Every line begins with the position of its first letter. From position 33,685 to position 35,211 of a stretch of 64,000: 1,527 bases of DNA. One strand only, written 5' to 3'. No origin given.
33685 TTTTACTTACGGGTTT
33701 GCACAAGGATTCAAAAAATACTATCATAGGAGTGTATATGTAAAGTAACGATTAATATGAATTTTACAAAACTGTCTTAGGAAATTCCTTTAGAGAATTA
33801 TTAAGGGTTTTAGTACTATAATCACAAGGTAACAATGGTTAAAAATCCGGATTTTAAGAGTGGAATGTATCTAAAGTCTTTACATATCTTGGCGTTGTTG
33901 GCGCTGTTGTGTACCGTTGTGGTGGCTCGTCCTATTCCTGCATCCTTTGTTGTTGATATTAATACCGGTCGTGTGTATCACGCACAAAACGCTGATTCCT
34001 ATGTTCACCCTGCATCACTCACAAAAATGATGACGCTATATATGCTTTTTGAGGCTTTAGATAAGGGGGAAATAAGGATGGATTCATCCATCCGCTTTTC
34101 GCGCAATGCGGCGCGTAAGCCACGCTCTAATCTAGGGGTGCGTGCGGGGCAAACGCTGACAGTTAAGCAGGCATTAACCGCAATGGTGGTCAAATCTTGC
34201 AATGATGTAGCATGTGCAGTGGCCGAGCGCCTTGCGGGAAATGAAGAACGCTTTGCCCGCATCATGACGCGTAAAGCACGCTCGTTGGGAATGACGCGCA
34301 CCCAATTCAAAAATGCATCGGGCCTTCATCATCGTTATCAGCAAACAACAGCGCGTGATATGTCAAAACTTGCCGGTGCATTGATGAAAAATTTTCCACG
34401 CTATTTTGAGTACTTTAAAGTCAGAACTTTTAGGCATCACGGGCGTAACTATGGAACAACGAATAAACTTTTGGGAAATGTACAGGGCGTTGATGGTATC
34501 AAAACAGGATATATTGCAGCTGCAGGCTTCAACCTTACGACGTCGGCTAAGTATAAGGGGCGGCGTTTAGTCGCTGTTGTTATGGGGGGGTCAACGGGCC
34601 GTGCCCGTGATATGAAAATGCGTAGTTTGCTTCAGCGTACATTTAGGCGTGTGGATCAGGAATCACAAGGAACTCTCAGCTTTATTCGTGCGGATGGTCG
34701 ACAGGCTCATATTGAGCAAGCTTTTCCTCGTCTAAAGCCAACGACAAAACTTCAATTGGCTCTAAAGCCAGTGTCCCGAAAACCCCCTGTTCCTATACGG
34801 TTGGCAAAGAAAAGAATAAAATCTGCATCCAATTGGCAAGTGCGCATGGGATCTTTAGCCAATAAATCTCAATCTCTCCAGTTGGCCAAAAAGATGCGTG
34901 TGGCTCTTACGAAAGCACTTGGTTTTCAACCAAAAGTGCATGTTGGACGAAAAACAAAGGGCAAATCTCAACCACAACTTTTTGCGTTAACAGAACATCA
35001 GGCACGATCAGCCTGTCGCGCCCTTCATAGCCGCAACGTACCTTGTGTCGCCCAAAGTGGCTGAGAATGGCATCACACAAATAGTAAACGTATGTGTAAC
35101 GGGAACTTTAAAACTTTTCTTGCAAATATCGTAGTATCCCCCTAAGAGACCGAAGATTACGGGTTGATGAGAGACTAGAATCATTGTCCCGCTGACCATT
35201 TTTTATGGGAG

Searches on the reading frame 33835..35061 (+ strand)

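Call 22: search_protein_families(library=ncbifam, proteins=[window:33835-35061:+], max_evalue=0.00001)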
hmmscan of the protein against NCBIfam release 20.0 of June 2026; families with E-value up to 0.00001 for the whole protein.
window:33835-35061:+ (409 aa): 8 families
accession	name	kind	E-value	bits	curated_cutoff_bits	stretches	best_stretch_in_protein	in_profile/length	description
NF008059.0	PRK10793.1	equivalog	3.6e-40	137.9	694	1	38-273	50-292/403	D-alanyl-D-alanine carboxypeptidase DacA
NF008489.0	PRK11397.1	equivalog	1.6e-38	132.4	610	1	37-270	39-280/389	serine-type D-Ala-D-Ala carboxypeptidase DacD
NF007445.0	PRK10001.1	equivalog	5.8e-38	130.7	765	1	36-272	41-284/400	serine-type D-Ala-D-Ala carboxypeptidase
NF038258.2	PBP4_Staph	exception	3.2e-37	128.2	500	1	35-251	41-278/366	penicillin-binding protein PBP4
NF038273.1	strep_PBP3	exception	3.5e-34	118.5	490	1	37-254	31-269/407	D-alanyl-D-alanine carboxypeptidase PBP3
NF008668.0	PRK11669.1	equivalog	2e-19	69.8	294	1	37-256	46-266/316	D-alanyl-D-alanine endopeptidase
NF000471.1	vanY_of_D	exception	1.3e-10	41.1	625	1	37-254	102-336/354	transpeptidase-like D-Ala-D-Ala carboxypeptidase VanY-D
NF033103.1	bla_class_A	equivalog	8.5e-06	25.1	200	0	38-178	16-151/257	class A beta-lactamase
